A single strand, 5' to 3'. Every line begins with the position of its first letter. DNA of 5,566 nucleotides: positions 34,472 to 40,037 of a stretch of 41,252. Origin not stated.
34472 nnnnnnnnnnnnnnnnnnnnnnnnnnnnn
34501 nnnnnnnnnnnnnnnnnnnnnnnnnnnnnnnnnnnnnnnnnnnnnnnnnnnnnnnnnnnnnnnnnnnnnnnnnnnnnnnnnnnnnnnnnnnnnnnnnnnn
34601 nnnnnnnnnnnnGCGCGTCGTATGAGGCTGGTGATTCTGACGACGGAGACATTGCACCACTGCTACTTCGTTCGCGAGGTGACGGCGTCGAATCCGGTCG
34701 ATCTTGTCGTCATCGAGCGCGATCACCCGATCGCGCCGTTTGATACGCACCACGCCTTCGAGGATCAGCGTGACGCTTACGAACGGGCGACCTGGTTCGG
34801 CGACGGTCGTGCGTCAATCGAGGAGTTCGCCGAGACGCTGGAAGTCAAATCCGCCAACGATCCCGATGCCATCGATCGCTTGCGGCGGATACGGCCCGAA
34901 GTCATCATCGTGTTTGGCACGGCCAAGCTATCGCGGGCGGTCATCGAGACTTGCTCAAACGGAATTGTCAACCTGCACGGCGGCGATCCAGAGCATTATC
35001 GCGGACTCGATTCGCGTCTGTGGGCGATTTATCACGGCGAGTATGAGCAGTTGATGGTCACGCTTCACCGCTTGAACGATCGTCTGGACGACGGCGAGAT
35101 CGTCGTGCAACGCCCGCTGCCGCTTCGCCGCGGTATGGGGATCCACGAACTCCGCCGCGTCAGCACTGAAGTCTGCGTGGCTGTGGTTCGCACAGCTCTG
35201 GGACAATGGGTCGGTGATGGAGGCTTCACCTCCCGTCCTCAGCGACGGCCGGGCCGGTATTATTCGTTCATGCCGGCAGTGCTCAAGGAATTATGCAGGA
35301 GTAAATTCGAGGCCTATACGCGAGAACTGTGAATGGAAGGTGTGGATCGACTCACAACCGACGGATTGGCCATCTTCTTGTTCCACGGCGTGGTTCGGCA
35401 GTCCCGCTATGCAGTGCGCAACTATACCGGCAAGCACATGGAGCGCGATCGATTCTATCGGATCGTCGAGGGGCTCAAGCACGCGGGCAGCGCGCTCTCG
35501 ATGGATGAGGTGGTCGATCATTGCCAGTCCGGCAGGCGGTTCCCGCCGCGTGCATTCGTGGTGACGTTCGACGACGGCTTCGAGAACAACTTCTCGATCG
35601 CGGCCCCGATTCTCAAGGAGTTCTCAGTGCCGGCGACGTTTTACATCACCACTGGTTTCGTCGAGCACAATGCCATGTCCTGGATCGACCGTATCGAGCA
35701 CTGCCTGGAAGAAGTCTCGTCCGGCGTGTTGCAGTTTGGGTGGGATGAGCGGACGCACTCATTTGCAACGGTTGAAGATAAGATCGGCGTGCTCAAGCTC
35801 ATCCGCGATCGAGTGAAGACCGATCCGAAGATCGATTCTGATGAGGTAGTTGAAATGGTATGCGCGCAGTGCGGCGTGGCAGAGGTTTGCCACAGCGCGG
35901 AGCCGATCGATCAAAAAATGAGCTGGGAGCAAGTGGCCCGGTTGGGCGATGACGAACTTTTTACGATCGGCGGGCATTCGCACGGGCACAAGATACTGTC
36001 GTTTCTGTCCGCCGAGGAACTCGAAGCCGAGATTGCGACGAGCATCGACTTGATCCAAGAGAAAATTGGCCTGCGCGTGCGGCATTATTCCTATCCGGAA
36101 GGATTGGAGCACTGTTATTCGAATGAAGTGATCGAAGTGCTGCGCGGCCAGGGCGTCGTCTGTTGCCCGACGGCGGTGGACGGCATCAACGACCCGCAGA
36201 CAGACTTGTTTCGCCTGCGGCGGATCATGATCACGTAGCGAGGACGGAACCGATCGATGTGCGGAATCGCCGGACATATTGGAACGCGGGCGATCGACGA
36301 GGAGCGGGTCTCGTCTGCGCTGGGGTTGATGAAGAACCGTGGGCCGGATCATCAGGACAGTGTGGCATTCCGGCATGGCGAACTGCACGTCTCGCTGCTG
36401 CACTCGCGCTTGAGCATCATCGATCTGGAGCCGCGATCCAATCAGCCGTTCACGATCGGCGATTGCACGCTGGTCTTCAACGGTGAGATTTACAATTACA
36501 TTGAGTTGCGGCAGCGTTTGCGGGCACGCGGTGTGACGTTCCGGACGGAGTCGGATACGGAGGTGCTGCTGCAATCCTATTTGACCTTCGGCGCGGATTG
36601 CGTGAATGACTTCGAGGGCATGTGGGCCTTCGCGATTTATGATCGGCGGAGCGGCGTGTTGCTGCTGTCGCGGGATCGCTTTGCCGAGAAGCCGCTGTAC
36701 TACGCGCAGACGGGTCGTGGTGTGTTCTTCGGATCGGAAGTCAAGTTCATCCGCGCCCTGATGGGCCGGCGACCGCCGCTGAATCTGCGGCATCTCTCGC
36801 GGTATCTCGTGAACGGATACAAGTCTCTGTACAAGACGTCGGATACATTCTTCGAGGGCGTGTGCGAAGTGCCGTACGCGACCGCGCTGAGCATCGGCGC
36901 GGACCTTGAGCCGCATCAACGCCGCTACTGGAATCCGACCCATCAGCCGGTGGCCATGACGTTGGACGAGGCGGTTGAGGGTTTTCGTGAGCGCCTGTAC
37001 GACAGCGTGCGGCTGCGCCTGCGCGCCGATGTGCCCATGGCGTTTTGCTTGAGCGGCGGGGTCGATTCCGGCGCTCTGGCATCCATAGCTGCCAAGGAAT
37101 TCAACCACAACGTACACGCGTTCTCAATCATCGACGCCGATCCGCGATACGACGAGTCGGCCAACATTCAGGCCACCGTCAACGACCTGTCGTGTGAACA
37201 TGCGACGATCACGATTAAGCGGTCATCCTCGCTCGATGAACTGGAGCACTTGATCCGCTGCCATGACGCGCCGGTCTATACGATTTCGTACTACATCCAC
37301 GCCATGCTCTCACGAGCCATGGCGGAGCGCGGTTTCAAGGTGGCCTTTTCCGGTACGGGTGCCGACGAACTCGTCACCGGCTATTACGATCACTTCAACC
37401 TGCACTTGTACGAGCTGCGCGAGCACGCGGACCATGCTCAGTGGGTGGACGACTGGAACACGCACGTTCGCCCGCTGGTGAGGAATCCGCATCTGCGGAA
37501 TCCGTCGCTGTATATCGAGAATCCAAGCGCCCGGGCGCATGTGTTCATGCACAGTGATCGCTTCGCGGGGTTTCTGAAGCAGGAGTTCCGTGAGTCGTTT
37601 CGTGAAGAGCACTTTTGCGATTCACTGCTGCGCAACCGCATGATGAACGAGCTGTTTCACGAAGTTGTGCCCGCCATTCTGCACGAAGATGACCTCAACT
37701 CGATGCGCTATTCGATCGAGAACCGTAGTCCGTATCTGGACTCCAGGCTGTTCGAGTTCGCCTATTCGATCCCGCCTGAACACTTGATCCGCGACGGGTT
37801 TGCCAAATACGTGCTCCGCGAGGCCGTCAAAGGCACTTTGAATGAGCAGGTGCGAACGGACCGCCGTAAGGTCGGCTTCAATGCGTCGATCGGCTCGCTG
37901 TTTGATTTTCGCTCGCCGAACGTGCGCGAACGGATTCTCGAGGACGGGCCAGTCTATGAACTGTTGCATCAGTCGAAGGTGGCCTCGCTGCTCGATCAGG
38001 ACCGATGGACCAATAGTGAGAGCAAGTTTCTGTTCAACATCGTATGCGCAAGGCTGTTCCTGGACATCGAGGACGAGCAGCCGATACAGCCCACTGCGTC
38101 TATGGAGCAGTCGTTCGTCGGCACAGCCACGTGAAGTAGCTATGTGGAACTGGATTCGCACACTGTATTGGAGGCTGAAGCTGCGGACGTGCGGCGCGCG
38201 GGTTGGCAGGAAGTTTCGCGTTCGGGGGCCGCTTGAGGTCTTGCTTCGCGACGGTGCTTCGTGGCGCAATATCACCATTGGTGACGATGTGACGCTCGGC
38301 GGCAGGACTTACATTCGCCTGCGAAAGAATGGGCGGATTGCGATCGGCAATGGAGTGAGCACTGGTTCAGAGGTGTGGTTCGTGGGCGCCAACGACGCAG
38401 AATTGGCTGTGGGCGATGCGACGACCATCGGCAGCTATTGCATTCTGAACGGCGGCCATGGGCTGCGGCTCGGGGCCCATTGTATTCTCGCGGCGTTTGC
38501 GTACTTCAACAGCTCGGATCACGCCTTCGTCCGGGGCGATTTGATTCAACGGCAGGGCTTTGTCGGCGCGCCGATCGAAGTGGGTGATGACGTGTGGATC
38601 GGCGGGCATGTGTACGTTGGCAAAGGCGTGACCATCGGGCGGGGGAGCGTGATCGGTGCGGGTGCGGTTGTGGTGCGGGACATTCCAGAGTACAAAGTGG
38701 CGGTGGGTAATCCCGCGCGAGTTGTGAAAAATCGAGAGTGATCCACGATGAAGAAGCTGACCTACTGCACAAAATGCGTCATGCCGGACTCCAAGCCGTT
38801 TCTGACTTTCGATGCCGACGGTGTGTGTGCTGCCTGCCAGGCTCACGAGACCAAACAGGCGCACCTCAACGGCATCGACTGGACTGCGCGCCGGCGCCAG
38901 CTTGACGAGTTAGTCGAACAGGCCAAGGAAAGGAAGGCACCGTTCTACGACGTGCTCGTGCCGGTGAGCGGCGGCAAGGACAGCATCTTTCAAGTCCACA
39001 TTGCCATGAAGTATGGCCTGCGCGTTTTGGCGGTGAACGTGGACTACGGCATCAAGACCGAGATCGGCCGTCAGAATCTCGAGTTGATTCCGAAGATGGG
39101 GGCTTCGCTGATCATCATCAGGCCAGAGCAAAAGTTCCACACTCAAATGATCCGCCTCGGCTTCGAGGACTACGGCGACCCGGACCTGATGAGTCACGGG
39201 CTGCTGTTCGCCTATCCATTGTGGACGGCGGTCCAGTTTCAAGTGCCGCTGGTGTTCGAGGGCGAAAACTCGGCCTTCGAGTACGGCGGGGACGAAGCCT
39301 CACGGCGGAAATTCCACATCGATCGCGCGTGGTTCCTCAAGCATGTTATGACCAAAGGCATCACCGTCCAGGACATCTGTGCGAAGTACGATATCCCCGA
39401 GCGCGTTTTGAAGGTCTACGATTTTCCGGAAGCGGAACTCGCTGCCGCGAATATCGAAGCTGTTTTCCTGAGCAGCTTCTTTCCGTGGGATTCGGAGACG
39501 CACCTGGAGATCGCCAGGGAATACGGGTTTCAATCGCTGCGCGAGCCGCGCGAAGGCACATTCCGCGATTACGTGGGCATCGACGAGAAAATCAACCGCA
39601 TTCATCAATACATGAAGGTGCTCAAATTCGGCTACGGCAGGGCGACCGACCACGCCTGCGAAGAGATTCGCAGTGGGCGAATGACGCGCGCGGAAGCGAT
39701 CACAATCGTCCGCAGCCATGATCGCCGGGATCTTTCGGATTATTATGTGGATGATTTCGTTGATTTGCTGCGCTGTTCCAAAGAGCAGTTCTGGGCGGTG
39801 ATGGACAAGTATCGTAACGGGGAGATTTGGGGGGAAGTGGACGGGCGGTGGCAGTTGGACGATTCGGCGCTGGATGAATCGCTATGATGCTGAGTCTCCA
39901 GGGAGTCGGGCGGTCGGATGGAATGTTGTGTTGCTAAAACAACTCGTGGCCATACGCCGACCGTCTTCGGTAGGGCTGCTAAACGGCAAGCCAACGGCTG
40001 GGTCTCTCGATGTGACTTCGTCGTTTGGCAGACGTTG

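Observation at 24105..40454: Large nonulosonic-acid (pseudaminic/legionaminic-like) glycan island with an unusually rich tailoring set and no export machinery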

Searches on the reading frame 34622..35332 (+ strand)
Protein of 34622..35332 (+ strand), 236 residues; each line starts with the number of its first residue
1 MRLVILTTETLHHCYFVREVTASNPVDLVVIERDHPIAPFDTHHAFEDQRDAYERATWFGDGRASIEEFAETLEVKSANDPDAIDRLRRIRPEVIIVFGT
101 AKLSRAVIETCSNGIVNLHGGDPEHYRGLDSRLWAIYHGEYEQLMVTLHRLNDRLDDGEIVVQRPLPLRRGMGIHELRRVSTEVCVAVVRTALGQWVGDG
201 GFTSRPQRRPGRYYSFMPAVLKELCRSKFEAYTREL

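Call 4: search_protein_families(library=pfam, proteins=[window:34622-35332:+])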
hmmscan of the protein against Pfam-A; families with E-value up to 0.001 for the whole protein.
window:34622-35332:+ (236 aa): 1 family
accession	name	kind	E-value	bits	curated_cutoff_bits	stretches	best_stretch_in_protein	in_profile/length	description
PF00551.24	Formyl_trans_N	-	1.4e-12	48.2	26.1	1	60-168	50-156/181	Formyl transferase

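Call 6: search_protein_families(library=ncbifam, proteins=[window:34622-35332:+], max_evalue=0.00001)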
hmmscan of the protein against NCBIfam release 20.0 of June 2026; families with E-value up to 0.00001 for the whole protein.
window:34622-35332:+ (236 aa): 4 families
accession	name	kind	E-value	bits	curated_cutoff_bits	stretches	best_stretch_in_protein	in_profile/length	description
NF005414.0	PRK06988.1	equivalog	1.9e-14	53.4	316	1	50-206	35-191/311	formyltransferase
NF005998.1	PRK08125.1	equivalog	1.1e-13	50.5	777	1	44-191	28-175/649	bifunctional UDP-4-amino-4-deoxy-L-arabinose formyltransferase/UDP-glucuronic acid oxidase ArnA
TIGR00460.1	fmt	equivalog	2e-09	37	201.5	1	82-198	70-186/315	methionyl-tRNA formyltransferase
TIGR00639.1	PurN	equivalog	9e-09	35.1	150.1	1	74-171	62-159/192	phosphoribosylglycinamide formyltransferase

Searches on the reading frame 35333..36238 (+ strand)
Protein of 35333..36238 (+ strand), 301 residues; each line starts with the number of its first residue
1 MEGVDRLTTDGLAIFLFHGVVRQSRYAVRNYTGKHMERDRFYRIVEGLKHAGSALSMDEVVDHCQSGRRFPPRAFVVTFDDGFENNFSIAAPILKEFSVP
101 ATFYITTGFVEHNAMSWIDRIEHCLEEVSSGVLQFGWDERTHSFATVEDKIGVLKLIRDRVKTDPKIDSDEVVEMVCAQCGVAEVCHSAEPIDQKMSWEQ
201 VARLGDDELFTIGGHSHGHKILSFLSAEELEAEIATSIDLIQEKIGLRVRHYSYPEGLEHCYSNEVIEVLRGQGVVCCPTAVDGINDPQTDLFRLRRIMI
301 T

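Call 4: search_protein_families(library=pfam, proteins=[window:35333-36238:+])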
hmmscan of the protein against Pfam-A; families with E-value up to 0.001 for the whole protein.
window:35333-36238:+ (301 aa): 1 family
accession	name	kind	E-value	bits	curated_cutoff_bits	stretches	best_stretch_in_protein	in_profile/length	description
PF01522.26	Polysacc_deac_1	-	5.5e-19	68.8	23.1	1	70-274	4-120/124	Polysaccharide deacetylase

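Call 6: search_protein_families(library=ncbifam, proteins=[window:35333-36238:+], max_evalue=0.00001)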
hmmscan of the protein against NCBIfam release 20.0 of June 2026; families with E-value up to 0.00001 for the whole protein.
window:35333-36238:+ (301 aa): 4 families
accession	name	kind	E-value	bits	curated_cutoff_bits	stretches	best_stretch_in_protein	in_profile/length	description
TIGR03938.2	deacetyl_PgaB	equivalog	1.3e-14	53.4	321.9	1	13-115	4-106/621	poly-beta-1,6-N-acetyl-D-glucosamine N-deacetylase PgaB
TIGR03933.1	PIA_icaB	equivalog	1.6e-10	41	248.35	1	42-129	41-129/245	intercellular adhesin biosynthesis polysaccharide N-deacetylase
NF011177.0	PRK14582.1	equivalog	1.7e-07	30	923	1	52-104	86-138/671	poly-beta-1,6-N-acetyl-D-glucosamine N-deacetylase PgaB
TIGR02884.1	spore_pdaA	equivalog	7.9e-07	29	298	0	76-114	40-79/224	delta-lactam-biosynthetic de-N-acetylase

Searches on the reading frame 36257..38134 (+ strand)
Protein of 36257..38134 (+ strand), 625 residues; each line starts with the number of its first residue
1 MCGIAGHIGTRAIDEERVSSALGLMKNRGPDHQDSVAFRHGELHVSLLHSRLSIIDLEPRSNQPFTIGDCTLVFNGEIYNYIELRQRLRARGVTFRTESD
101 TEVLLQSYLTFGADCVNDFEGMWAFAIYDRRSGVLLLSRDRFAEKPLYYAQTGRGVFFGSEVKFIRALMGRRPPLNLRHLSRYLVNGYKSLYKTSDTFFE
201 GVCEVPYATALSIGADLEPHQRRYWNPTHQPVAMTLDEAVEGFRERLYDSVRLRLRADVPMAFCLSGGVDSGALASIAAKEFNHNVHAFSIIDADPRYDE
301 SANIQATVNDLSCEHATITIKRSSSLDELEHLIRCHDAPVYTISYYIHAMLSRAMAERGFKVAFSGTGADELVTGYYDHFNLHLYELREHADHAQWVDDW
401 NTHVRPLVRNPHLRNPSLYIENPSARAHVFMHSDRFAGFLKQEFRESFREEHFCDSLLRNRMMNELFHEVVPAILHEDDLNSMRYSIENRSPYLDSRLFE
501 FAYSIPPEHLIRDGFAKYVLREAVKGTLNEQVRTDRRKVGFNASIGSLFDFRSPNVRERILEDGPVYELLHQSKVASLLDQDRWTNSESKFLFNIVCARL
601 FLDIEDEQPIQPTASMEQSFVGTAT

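Call 4: search_protein_families(library=pfam, proteins=[window:36257-38134:+])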
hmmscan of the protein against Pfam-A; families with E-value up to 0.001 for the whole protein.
window:36257-38134:+ (625 aa): 3 families
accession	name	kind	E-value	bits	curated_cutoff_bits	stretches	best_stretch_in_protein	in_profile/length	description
PF00733.27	Asn_synthase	-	2.9e-59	201.9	21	1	243-585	2-335/354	Asparagine synthase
PF13537.11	GATase_7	-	5.3e-39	133.5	25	1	49-166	1-122/123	Glutamine amidotransferase domain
PF13522.11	GATase_6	-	5.6e-38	130.3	27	1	44-161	11-130/130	Glutamine amidotransferase domain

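Call 6: search_protein_families(library=ncbifam, proteins=[window:36257-38134:+], max_evalue=0.00001)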
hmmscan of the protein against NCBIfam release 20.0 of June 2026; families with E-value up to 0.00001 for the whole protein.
window:36257-38134:+ (625 aa): 9 families
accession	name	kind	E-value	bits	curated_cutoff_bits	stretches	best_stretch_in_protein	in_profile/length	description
TIGR01536.1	asn_synth_AEB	equivalog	3.9e-116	389.1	267.1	1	2-541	1-517/517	asparagine synthase (glutamine-hydrolyzing)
TIGR03108.1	eps_aminotran_1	hypoth_equivalog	3.5e-85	287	816.9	2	1-388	1-385/628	XrtA/PEP-CTERM system amidotransferase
TIGR03104.1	trio_amidotrans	equivalog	9.7e-79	265.1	570.1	1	1-541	1-521/589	N-acetylglutaminylglutamine amidotransferase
NF033535.1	lass_lactam_cya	exception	6.7e-65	219.9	525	2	1-380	1-383/668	lasso peptide isopeptide bond-forming cyclase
NF006949.0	PRK09431.1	equivalog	3.2e-62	210.8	499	3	1-165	1-165/554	asparagine synthase B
NF033561.1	macrolact_Ik_Al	subfamily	1.1e-22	80.4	300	1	111-542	71-494/561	albusnodin/ikarugamycin family macrolactam cyclase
NF001484.0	PRK00331.1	subfamily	2.1e-07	29.7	381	1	68-106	93-131/601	isomerizing glutamine--fructose-6-phosphate transaminase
TIGR01134.1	purF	equivalog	3.9e-07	29.8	350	1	60-161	82-195/432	amidophosphoribosyltransferase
TIGR01135.1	glmS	equivalog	7e-07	28.1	418.05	1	68-106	92-130/607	glutamine--fructose-6-phosphate transaminase (isomerizing)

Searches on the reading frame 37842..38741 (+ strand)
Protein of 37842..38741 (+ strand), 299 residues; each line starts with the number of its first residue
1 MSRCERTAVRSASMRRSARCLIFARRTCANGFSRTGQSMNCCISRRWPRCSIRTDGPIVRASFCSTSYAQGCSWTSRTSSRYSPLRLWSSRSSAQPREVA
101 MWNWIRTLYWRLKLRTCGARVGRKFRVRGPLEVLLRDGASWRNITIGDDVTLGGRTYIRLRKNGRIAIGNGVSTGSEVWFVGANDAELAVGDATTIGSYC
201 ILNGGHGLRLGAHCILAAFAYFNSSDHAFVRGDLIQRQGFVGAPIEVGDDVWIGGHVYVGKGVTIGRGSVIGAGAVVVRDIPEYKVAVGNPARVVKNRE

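Call 4: search_protein_families(library=pfam, proteins=[window:37842-38741:+])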
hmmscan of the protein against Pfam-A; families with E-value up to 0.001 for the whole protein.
window:37842-38741:+ (299 aa): 2 families
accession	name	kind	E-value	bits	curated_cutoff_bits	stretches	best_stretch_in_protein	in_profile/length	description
PF00132.30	Hexapep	-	2.1e-13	49.8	27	1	245-277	2-34/36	Bacterial transferase hexapeptide (six repeats)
PF14602.12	Hexapep_2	-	3.3e-08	33.6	27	1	244-277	1-32/34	Hexapeptide repeat of succinyl-transferase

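Call 6: search_protein_families(library=ncbifam, proteins=[window:37842-38741:+], max_evalue=0.00001)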
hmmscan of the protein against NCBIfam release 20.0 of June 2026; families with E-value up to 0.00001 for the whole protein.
window:37842-38741:+ (299 aa): 30 families (the best 25 are shown)
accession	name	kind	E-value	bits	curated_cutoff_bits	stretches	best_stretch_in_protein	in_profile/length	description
NF007797.0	PRK10502.1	subfamily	1.7e-22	80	192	1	187-298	72-179/183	WcaF family extracellular polysaccharide biosynthesis acetyltransferase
NF007240.0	PRK09677.1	equivalog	2.9e-19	69.3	243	1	157-298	35-184/192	putative lipopolysaccharide biosynthesis O-acetyl transferase WbbJ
TIGR04008.1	WcaF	equivalog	4.3e-16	59.3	326.3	1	187-298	71-178/180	colanic acid biosynthesis acetyltransferase WcaF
NF007499.0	PRK10092.1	equivalog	5.8e-16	58.8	314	1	200-297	86-182/183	maltose O-acetyltransferase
NF007076.0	PRK09527.1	equivalog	6.4e-16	58.4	347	1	230-297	117-184/203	galactoside O-acetyltransferase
NF038307.1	EPS_acetyl_HpsU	equivalog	1.2e-15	57.5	305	1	188-297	72-177/178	hormogonium polysaccharide biosynthesis acetyltransferase HpsU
NF041874.1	EPS_EpsC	equivalog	2.9e-15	56.4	150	1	247-298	116-167/168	serine O-acetyltransferase EpsC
TIGR03570.1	NeuD_NnaD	subfamily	1.2e-14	54.4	160.8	1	188-293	100-202/202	NeuD/PglB/VioB family sugar acetyltransferase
NF000311.1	Vat_ABCDEFH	equivalog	6.7e-14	51.9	300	1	190-298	54-164/201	Vat family streptogramin A O-acetyltransferase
NF000147.1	stregram_VatF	exception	1.8e-13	50.5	400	1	190-298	63-174/221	streptogramin A O-acetyltransferase Vat(F)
TIGR03308.1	phn_thr-fam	hypoth_equivalog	7e-13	48.9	201.65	1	243-298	107-162/204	phosphonate metabolim protein, transferase hexapeptide repeat family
TIGR03532.1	DapD_Ac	equivalog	4.2e-12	46.2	231.75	1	243-297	159-213/231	2,3,4,5-tetrahydropyridine-2,6-dicarboxylate N-acetyltransferase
NF000490.1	chloram_CatB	equivalog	8.8e-12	44.8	350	1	189-298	58-164/210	type B chloramphenicol O-acetyltransferase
NF033468.1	stregram_VatI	exception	4.8e-11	42.8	415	1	246-298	114-166/208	streptogramin A O-acetyltransferase Vat(I)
NF000111.1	stregram_VatD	exception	1.9e-10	40.9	400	1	243-298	112-167/209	streptogramin A O-acetyltransferase Vat(D)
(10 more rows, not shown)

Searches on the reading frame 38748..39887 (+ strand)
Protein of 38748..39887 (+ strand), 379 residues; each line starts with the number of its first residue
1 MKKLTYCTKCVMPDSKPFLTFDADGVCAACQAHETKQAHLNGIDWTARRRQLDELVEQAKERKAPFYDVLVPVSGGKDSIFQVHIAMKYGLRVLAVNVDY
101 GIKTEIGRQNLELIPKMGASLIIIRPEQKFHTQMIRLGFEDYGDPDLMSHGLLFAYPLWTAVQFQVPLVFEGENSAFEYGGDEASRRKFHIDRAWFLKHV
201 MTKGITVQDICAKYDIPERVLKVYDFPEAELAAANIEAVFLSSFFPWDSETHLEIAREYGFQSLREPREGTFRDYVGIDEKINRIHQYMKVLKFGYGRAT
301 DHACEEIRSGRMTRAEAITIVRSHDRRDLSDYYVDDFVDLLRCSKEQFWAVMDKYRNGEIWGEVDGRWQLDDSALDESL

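Call 4: search_protein_families(library=pfam, proteins=[window:38748-39887:+])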
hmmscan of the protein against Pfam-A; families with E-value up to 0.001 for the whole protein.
window:38748-39887:+ (379 aa): 0 families

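Call 6: search_protein_families(library=ncbifam, proteins=[window:38748-39887:+], max_evalue=0.00001)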
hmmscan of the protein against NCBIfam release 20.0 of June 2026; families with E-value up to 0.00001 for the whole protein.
window:38748-39887:+ (379 aa): 1 family
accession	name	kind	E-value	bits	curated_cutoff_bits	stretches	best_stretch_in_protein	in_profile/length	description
TIGR03573.1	WbuX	subfamily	1.6e-93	313.9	203.2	1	5-353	2-344/344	N-acetyl sugar amidotransferase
